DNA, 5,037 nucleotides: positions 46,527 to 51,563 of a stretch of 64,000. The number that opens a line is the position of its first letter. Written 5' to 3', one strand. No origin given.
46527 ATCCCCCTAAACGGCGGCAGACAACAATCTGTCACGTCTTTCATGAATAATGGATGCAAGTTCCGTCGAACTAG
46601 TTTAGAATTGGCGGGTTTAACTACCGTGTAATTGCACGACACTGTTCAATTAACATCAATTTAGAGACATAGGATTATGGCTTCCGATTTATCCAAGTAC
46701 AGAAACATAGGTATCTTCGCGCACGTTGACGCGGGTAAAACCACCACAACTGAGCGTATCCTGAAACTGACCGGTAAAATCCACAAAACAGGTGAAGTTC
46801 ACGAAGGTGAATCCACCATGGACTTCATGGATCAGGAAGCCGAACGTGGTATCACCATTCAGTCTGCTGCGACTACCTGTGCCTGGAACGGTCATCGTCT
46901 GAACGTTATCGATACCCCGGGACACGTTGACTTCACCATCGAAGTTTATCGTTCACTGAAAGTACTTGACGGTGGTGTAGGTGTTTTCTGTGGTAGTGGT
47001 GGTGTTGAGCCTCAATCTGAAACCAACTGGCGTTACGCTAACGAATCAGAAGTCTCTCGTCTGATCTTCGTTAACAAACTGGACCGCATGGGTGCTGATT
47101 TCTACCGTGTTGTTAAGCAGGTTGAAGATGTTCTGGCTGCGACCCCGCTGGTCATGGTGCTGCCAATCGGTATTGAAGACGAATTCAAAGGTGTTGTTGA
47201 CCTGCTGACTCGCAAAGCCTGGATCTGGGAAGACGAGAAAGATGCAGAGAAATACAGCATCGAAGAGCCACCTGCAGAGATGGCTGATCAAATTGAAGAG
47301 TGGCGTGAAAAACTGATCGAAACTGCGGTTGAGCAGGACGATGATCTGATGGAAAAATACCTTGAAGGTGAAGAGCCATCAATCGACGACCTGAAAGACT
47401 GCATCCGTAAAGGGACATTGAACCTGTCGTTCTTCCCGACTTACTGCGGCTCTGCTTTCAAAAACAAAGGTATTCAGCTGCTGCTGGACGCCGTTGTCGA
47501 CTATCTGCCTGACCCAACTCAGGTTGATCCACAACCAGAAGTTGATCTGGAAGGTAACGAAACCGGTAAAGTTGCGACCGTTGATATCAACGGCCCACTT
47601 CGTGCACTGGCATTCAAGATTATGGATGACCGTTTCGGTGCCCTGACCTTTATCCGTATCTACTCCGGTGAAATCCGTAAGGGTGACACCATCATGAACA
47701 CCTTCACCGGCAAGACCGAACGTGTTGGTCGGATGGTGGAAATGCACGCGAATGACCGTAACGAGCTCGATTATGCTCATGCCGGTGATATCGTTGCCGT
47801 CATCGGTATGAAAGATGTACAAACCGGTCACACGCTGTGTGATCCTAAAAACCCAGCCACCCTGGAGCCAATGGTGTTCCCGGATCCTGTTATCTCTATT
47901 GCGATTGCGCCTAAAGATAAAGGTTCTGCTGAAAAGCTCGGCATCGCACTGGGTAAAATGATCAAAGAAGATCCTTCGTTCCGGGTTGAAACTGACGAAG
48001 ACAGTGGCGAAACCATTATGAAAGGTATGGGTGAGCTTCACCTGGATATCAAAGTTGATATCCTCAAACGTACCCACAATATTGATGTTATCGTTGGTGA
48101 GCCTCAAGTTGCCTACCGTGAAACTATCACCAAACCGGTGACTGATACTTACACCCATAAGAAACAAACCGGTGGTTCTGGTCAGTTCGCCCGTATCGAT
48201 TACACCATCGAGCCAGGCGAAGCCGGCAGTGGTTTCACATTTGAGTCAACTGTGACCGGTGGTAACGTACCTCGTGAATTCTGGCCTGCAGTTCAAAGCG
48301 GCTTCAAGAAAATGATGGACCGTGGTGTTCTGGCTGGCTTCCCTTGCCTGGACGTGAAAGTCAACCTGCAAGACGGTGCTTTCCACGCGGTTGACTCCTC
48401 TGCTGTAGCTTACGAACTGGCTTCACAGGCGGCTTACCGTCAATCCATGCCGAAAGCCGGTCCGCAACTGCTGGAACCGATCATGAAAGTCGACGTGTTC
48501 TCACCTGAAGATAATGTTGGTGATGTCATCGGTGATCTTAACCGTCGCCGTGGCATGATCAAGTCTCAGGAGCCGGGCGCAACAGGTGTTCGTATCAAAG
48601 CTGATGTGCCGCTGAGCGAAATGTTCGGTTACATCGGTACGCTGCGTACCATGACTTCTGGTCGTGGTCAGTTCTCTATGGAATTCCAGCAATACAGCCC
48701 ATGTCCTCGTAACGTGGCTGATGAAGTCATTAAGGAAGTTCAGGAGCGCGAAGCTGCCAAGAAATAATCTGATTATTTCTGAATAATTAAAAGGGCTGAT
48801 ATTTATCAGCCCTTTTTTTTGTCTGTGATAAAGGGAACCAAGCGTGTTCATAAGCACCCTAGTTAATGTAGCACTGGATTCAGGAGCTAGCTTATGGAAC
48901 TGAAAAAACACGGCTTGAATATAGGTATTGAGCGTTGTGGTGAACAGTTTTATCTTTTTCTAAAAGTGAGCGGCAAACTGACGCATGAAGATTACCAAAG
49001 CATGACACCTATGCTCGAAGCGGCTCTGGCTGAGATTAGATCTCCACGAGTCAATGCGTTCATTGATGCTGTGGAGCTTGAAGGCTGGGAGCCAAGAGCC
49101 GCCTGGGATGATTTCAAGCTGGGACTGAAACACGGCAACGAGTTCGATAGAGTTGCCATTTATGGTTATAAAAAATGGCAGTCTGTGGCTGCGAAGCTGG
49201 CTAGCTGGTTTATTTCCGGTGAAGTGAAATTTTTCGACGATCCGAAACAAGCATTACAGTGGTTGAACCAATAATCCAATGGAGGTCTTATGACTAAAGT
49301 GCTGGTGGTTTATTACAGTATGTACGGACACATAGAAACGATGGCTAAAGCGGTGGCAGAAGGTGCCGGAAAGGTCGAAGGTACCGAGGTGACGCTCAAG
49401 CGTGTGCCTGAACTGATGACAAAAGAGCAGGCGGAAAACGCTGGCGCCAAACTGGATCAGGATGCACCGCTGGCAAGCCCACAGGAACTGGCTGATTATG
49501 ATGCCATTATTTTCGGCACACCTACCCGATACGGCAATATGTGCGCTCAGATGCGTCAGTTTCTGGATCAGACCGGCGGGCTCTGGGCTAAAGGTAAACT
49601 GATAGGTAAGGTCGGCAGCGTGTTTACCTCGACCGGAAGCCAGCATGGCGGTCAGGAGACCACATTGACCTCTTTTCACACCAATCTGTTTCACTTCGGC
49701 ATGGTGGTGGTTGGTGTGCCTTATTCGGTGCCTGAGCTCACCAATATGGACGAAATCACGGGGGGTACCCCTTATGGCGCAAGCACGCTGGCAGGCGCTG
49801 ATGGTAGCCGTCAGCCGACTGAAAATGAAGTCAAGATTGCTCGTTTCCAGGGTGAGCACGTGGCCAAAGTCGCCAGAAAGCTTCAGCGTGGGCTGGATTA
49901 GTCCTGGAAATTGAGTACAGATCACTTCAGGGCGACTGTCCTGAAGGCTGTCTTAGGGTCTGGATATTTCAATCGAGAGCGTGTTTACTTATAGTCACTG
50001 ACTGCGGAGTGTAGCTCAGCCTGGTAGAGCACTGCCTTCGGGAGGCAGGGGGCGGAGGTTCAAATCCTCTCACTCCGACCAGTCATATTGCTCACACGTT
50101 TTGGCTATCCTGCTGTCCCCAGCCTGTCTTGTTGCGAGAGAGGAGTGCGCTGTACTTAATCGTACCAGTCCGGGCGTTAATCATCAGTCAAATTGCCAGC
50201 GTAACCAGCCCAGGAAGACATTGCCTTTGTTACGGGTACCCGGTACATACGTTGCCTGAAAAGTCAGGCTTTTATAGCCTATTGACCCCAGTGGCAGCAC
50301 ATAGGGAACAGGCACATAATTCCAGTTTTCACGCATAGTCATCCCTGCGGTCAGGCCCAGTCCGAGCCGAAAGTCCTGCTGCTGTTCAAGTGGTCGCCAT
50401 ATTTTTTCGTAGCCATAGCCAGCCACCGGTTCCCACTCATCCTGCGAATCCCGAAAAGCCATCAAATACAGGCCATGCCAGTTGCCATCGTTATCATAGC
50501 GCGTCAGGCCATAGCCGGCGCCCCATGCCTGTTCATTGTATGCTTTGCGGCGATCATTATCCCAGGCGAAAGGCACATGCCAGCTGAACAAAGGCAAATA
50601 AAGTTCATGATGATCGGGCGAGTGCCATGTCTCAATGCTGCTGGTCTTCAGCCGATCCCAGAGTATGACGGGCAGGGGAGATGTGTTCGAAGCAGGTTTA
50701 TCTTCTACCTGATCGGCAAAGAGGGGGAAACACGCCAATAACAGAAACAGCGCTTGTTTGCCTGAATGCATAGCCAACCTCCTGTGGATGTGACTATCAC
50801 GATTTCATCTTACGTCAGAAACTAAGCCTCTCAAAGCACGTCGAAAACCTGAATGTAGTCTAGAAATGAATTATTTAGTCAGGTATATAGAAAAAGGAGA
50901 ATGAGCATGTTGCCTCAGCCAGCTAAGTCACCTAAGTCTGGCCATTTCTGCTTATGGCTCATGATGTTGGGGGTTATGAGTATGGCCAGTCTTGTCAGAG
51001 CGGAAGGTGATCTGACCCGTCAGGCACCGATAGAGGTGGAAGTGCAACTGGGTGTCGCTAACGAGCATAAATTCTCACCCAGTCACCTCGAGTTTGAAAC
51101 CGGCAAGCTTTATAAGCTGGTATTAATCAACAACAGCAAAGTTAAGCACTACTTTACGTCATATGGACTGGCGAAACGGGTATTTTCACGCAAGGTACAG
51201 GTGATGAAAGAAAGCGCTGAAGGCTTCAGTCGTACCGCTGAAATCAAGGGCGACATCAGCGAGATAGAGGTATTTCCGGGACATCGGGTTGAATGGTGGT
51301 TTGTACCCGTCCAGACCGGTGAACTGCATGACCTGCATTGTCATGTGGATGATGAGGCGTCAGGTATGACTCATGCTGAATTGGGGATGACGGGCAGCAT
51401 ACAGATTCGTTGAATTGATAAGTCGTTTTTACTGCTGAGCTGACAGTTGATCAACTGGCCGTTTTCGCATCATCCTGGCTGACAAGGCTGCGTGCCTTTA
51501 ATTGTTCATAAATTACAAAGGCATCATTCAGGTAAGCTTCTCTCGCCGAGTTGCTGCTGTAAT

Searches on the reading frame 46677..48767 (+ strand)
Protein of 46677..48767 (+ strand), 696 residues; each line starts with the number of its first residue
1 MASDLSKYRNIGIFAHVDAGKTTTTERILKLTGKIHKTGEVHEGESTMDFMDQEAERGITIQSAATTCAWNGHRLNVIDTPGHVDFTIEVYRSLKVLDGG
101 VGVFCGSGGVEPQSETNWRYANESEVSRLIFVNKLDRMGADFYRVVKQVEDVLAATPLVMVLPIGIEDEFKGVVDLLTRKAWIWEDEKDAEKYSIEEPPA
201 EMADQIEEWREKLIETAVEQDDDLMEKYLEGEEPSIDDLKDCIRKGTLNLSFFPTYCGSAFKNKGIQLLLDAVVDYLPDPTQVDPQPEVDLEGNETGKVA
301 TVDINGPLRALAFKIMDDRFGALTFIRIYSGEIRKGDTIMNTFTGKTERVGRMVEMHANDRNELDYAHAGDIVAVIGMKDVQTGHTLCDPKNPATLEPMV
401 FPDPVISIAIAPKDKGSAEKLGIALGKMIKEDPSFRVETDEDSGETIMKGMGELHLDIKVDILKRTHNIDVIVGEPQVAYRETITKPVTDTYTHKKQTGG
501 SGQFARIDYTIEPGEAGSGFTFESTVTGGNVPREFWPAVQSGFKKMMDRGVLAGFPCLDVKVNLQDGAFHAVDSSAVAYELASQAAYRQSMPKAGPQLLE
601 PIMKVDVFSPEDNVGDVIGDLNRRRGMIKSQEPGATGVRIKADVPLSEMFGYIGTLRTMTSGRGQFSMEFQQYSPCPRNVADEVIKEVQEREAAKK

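Call 57: search_protein_families(library=pfam, proteins=[window:46677-48767:+], max_evalue=0.0001)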
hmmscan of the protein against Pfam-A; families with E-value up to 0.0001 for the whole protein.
window:46677-48767:+ (696 aa): 6 families
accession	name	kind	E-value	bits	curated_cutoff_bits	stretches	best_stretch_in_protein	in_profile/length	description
PF00009.33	GTP_EFTU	-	5.7e-61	205.8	26.5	1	7-278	2-187/188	Elongation factor Tu GTP binding domain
PF03764.24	EFG_IV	-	2.5e-43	147.1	24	1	476-594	1-120/121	Elongation factor G, domain IV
PF14492.12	EFG_III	-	3.4e-28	98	27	1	401-474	1-74/75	Elongation Factor G, domain III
PF00679.30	EFG_C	-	5.9e-28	97.2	27.9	1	597-683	1-88/89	Elongation factor G C-terminus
PF03144.31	GTP_EFTU_D2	-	1.1e-18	67.8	30.3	1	321-388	1-73/73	Elongation factor Tu domain 2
PF22042.2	EF-G_D2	-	6.7e-14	52.2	27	1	308-389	2-83/84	Elongation factor G domain 2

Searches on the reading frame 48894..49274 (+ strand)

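Call 57: search_protein_families(library=pfam, proteins=[window:48894-49274:+], max_evalue=0.0001)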
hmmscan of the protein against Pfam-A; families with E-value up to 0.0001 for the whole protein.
window:48894-49274:+ (126 aa): 1 family
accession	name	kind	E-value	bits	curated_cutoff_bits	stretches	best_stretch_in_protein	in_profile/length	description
PF11964.13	SpoIIAA-like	-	5.2e-28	98.3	25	1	22-124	3-105/106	SpoIIAA-like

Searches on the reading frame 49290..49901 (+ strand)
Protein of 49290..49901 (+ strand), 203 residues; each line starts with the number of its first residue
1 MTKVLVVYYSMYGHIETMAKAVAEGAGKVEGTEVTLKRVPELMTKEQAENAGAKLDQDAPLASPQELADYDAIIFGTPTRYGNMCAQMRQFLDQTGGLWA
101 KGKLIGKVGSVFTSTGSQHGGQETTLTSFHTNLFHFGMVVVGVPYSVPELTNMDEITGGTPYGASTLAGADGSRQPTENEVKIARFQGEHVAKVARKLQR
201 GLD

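Call 57: search_protein_families(library=pfam, proteins=[window:49290-49901:+], max_evalue=0.0001)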
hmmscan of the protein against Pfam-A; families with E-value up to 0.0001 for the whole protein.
window:49290-49901:+ (203 aa): 4 families
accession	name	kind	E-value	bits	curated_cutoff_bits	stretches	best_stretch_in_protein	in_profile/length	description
PF03358.20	FMN_red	-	3.3e-14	53.1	24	1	3-144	2-143/152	NADPH-dependent FMN reductase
PF00258.30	Flavodoxin_1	-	1.9e-11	44.8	25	1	6-127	1-133/143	Flavodoxin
PF02525.22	Flavodoxin_2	-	2e-07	31.3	27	1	3-141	2-170/198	Flavodoxin-like fold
PF12724.12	Flavodoxin_5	-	5.7e-06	27.2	27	0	63-95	37-69/145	Flavodoxin domain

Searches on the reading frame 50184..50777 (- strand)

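Call 3: search_protein_families(library=pfam, proteins=[window:50184-50777:-], max_evalue=0.1)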
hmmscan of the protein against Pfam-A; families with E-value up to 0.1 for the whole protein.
window:50184-50777:- (197 aa): 1 family
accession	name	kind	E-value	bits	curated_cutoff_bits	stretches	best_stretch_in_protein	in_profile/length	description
PF07017.17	PagP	-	7.1e-57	191.3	24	1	49-193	4-144/144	Antimicrobial peptide resistance and lipid A acylation protein PagP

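Call 4: search_protein_families(library=ncbifam, proteins=[window:50184-50777:-], max_evalue=0.1)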
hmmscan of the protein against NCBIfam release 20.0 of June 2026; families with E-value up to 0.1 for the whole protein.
window:50184-50777:- (197 aa): 1 family
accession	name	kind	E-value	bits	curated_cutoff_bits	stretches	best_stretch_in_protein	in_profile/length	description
NF008271.1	PRK11045.1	equivalog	6.4e-73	244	155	1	33-196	29-188/188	lipid IV(A) palmitoyltransferase PagP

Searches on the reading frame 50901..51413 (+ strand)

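Call 3: search_protein_families(library=pfam, proteins=[window:50901-51413:+], max_evalue=0.1)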
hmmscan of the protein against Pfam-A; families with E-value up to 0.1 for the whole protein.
window:50901-51413:+ (170 aa): 2 families
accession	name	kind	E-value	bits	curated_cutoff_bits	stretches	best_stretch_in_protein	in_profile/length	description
PF13473.12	Cupredoxin_1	-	0.00015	22.2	27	1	44-93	23-67/104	Cupredoxin-like domain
PF12690.13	BsuPI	-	0.022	15.2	22.9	1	41-89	9-56/101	Intracellular proteinase inhibitor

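Call 4: search_protein_families(library=ncbifam, proteins=[window:50901-51413:+], max_evalue=0.1)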
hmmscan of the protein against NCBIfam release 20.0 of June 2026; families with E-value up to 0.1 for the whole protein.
window:50901-51413:+ (170 aa): 1 family
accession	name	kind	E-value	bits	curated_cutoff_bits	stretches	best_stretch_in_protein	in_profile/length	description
NF051440.1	CuResCopIPSEAE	equivalog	0.03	14.1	280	1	41-93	38-86/180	copper-resistant cuproprotein CopI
